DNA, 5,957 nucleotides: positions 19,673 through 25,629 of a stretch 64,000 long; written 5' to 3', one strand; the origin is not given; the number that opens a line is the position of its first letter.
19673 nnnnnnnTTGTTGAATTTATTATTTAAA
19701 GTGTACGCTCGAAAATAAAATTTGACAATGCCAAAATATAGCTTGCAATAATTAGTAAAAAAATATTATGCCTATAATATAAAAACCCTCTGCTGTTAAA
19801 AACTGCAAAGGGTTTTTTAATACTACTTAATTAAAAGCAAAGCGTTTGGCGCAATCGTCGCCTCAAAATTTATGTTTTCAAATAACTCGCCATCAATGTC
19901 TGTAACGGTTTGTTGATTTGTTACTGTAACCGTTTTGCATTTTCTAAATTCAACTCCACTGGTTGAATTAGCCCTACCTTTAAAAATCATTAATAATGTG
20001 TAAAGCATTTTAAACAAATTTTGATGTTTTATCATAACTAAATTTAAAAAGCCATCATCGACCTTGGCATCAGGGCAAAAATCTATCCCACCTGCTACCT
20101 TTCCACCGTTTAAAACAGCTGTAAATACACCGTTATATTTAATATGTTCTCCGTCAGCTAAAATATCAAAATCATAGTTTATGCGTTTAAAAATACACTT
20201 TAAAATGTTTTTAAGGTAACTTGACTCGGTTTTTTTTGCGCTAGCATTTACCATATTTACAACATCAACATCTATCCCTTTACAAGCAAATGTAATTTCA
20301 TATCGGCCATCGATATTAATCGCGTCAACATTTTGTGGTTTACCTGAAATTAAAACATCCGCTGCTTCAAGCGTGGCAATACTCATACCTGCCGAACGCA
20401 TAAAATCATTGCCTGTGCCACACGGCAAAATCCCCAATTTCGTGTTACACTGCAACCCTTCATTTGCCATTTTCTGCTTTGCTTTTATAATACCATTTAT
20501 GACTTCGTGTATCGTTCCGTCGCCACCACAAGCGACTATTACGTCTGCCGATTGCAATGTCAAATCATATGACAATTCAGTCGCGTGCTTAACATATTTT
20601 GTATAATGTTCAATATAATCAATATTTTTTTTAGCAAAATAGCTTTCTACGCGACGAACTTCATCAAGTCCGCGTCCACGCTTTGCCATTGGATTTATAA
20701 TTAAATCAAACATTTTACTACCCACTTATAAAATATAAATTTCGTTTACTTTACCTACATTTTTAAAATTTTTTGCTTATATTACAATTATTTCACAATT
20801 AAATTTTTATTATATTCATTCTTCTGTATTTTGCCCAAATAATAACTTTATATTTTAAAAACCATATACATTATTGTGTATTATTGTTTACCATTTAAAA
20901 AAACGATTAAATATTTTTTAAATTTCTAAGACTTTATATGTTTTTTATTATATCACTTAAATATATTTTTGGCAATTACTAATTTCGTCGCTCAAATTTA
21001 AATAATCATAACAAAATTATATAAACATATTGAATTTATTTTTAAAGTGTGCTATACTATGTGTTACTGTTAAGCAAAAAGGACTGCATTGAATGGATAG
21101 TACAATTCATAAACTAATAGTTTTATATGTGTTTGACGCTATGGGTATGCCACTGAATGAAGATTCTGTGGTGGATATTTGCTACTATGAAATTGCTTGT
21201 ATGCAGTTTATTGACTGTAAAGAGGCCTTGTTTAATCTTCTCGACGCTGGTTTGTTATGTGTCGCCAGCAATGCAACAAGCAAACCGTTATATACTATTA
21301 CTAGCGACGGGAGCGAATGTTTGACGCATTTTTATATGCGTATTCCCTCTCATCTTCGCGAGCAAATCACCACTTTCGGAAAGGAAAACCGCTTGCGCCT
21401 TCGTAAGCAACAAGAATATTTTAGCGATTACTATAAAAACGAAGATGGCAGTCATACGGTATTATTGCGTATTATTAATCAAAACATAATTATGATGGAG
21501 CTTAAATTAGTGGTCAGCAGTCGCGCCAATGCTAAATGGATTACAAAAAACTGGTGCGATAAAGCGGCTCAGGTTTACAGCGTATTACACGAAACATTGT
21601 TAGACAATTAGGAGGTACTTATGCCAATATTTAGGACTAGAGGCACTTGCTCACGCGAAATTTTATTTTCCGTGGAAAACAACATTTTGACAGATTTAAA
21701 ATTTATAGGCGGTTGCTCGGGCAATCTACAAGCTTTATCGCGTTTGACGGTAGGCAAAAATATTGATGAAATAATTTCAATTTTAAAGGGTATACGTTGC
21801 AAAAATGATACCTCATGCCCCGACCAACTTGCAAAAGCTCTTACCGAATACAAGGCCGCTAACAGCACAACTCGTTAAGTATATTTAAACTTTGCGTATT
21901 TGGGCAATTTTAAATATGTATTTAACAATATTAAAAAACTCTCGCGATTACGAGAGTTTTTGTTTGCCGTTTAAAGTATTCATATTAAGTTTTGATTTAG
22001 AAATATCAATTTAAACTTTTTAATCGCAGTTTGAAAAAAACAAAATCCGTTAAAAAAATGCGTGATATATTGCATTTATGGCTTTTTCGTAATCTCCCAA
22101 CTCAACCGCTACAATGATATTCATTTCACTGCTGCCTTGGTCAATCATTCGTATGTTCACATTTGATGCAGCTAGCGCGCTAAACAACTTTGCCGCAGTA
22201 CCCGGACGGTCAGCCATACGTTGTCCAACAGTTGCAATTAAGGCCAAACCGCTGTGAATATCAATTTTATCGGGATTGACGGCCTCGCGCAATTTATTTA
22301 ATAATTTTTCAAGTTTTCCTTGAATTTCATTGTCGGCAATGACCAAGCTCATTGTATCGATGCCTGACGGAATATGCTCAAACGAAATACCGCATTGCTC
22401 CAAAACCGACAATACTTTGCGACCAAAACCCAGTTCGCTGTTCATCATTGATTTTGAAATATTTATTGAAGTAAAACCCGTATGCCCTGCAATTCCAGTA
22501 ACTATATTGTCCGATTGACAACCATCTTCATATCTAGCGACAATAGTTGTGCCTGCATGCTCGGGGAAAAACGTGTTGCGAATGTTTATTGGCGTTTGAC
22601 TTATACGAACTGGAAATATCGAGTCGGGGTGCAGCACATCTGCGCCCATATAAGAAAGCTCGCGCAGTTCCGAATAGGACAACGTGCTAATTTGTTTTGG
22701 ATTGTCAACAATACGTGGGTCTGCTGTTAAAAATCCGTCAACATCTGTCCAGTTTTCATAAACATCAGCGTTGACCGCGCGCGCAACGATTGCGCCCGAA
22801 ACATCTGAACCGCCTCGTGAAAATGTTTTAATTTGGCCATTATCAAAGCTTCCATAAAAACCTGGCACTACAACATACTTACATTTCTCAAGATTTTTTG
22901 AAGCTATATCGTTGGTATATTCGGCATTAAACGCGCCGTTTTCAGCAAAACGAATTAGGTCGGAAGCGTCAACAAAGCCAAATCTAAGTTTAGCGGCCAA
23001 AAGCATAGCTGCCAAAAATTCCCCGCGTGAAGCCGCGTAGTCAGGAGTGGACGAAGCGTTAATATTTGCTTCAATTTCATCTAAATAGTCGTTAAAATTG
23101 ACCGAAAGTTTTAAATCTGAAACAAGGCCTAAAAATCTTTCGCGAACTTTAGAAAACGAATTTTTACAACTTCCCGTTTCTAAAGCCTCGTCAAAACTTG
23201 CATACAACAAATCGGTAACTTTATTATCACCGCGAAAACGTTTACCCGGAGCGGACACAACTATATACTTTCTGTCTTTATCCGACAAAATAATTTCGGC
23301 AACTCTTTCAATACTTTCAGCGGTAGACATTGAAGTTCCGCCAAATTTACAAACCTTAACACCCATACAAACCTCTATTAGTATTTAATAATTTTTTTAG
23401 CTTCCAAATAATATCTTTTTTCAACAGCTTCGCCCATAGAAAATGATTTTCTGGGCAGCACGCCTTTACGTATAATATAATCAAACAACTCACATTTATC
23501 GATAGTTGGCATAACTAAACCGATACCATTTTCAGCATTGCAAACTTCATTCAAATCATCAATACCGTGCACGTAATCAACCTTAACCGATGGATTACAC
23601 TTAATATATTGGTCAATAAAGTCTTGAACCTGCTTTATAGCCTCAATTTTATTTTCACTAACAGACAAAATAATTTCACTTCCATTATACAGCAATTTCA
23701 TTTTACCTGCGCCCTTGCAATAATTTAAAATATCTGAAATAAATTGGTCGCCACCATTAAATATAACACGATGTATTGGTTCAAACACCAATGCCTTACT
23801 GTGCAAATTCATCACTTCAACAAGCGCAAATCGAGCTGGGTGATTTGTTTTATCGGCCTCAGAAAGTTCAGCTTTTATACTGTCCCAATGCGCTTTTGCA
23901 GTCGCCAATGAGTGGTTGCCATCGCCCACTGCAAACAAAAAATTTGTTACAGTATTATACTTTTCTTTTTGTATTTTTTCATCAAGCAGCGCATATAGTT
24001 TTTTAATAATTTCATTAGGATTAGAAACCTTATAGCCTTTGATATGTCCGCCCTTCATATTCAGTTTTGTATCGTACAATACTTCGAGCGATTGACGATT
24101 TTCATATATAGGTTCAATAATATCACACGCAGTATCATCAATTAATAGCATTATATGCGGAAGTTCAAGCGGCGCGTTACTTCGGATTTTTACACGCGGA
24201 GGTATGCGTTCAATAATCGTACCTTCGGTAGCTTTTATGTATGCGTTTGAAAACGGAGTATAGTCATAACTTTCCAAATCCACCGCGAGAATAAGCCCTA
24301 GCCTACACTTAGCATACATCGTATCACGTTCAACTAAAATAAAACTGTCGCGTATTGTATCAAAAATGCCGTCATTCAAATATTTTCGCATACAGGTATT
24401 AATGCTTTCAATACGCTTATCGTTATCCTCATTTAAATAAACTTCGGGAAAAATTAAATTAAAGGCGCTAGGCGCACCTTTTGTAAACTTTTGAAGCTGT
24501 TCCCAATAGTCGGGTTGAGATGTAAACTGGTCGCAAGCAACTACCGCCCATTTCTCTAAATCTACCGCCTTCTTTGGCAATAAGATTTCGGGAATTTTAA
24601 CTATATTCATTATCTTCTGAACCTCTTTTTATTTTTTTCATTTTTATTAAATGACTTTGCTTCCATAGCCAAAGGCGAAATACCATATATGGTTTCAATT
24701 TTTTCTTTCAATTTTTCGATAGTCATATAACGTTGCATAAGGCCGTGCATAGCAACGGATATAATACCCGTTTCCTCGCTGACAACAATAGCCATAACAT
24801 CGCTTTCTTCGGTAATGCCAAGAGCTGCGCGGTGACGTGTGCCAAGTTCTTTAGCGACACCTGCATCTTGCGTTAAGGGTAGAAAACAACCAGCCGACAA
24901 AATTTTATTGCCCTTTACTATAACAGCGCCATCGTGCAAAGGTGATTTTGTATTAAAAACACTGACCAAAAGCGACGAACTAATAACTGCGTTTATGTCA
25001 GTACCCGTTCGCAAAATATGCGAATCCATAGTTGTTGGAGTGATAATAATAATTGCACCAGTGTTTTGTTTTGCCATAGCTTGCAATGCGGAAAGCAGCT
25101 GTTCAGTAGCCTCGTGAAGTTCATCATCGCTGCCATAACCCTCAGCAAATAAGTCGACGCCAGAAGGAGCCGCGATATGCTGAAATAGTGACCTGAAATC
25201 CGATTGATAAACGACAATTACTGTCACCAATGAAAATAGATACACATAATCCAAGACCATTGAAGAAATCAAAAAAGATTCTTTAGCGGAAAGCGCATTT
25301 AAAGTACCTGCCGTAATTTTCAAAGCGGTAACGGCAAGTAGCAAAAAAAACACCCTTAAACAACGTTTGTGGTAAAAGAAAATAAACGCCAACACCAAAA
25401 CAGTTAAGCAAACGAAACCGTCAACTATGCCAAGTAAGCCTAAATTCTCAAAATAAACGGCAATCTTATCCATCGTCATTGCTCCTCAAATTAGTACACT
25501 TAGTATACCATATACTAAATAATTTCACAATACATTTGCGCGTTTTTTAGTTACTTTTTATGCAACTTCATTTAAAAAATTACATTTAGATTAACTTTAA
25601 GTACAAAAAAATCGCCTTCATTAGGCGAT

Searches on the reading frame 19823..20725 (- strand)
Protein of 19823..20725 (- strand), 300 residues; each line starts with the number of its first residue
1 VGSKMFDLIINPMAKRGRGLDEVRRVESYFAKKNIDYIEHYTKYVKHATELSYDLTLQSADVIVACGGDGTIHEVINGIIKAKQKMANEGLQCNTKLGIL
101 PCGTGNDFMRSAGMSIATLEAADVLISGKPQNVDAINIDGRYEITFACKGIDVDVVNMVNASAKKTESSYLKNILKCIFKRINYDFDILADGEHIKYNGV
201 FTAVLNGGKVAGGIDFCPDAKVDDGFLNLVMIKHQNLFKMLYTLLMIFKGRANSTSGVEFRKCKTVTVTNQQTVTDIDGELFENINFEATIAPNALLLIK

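Call 46: search_protein_families(library=ncbifam, proteins=[window:19823-20725:-], max_evalue=1e-10)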
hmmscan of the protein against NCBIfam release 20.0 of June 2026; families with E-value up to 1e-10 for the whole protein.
window:19823-20725:- (300 aa): 11 families
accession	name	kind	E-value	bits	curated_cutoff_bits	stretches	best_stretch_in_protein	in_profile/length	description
TIGR00147.1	TIGR00147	subfamily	2.5e-38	131.7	118.65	1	5-296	3-290/296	YegS/Rv2252/BmrU family lipid kinase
NF009604.0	PRK13057.1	equivalog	7.7e-33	113.7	274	1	8-297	13-291/302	lipid kinase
NF009602.0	PRK13054.1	equivalog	4.1e-32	111.5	284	1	58-297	55-289/301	lipid kinase YegS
NF009605.0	PRK13059.1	equivalog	3.9e-31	108.1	313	1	7-287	5-278/295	putative lipid kinase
NF009874.0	PRK13337.1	equivalog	8.5e-29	100.4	385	1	26-281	25-274/305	diacylglycerol kinase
TIGR03702.1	lip_kinase_YegS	equivalog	3.9e-26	91.8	387.45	1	59-297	52-285/295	lipid kinase YegS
NF009603.0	PRK13055.1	subfamily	7.8e-26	90.8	342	1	9-280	8-279/335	diacylglycerol kinase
NF008882.0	PRK11914.1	equivalog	7e-25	87.8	302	1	8-298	13-300/306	diacylglycerol kinase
NF002033.0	PRK00861.1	subfamily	5.8e-23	81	293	1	7-298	15-302/328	putative lipid kinase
NF009025.0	PRK12361.1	equivalog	5.2e-19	67.8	505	1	8-298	246-537/546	hypothetical protein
NF040993.1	MamU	equivalog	6.3e-12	45.5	400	1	52-280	52-273/296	lipid kinase MamU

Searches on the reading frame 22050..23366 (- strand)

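Call 46: search_protein_families(library=ncbifam, proteins=[window:22050-23366:-], max_evalue=1e-10)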
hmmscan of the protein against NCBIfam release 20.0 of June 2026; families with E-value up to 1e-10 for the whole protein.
window:22050-23366:- (438 aa): 24 families
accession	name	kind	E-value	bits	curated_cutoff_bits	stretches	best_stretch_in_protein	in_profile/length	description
NF006540.0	PRK09034.1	equivalog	5.4e-154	513.1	434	1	3-438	1-449/454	aspartate kinase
TIGR00657.1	asp_kinases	subfamily_domain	1.3e-81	275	208.7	1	5-438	5-441/442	aspartate kinase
NF006959.0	PRK09436.1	equivalog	1.2e-79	268.4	726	1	4-438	2-460/819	bifunctional aspartate kinase/homoserine dehydrogenase I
NF004938.0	PRK06291.1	equivalog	9.5e-76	255.3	528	1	4-437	3-461/468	aspartate kinase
TIGR00656.1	asp_kin_monofn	equivalog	4.9e-69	233.3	402.25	1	3-437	3-404/407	aspartate kinase, monofunctional class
NF006570.0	PRK09084.1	equivalog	2.7e-67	227.8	455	1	3-438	4-449/452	lysine-sensitive aspartokinase 3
NF006068.0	PRK08210.1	equivalog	1.6e-58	198.8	474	1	152-437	123-400/405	aspartate kinase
NF005155.0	PRK06635.1-4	equivalog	1.5e-52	178.9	346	1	153-437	115-401/407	aspartate kinase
NF005154.0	PRK06635.1-2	equivalog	3.6e-49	168.2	376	1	156-437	123-402/407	aspartate kinase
NF005156.0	PRK06635.1-5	equivalog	1e-47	162.8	594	1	153-437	119-400/411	aspartate kinase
NF005656.0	PRK07431.1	equivalog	6.5e-46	157.1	657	1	156-437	122-409/587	aspartate kinase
NF005153.0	PRK06635.1-1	equivalog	4.3e-45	154.5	585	1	156-437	122-405/421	aspartate kinase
NF006515.0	PRK08961.1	equivalog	5.1e-43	147.1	802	1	4-436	10-458/861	bifunctional aspartate kinase/diaminopimelate decarboxylase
NF004579.0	PRK05925.1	equivalog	5.9e-43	147.5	665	1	5-425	5-422/440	aspartate kinase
NF005161.0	PRK06635.2-5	equivalog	8.2e-39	133.6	586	1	149-437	117-400/402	aspartate kinase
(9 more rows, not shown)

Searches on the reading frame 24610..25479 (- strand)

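Call 47: search_protein_families(library=ncbifam, proteins=[window:24610-25479:-], max_evalue=1e-10)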
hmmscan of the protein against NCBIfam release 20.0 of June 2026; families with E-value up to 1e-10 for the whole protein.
window:24610-25479:- (289 aa): 3 families
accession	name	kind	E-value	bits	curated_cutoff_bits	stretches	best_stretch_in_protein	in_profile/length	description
TIGR00159.1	TIGR00159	equivalog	1.6e-52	178.4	188.8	1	60-265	49-250/254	diadenylate cyclase CdaA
NF038328.1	c-di-AMP_CdaS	exception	3.3e-39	134.4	225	1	124-248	63-187/191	sporulation-specific diadenylate cyclase CdaS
NF038327.1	c-di-AMP_CdaM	exception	5.1e-32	111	225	1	107-263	32-191/196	diadenylate cyclase CdaM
